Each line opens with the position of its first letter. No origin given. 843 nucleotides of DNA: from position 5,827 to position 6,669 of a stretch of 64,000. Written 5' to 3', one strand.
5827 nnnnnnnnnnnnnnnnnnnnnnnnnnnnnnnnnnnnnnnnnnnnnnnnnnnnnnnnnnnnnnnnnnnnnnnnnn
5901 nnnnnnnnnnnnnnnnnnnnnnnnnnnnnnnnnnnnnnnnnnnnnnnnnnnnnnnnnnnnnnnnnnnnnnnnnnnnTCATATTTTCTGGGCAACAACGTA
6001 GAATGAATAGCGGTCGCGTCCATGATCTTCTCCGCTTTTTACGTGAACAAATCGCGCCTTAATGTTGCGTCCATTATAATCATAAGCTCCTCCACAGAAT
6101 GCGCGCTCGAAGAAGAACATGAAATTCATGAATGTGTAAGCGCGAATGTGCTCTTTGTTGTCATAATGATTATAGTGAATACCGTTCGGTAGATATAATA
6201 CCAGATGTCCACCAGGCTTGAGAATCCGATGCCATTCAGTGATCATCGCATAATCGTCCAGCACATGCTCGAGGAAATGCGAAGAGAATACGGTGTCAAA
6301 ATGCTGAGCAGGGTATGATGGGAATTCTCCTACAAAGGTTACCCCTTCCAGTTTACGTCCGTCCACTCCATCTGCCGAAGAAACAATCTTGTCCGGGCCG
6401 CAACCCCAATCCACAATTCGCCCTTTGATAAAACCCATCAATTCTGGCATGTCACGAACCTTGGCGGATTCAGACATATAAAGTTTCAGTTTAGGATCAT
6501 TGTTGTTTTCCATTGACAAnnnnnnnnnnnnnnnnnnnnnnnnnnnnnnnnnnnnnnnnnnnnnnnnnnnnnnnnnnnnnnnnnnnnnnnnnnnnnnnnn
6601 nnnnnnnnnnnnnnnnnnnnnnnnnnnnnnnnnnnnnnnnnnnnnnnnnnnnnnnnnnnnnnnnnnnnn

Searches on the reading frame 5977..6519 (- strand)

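Call 68: search_protein_families(library=pfam, proteins=[window:5977-6519:-], max_evalue=0.01)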
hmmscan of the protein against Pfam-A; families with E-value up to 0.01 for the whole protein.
window:5977-6519:- (180 aa): 6 families
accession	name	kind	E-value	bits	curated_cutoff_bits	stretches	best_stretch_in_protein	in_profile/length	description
PF08241.18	Methyltransf_11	-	2.3e-09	38.2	21.2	1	68-108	55-95/95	Methyltransferase domain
PF13489.12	Methyltransf_23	-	9.9e-08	32.3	27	1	33-113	24-121/164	Methyltransferase domain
PF13649.12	Methyltransf_25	-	9.6e-05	23.4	27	1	69-104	60-97/97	Methyltransferase domain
PF08242.18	Methyltransf_12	-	0.00012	23.1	30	1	69-106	64-98/98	Methyltransferase domain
PF13847.12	Methyltransf_31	-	0.00027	21.1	27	1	65-127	65-124/145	Methyltransferase domain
PF20922.3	Anamorsin_N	-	0.00072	19.7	27.1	1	68-111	46-90/163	Anamorsin, N-terminal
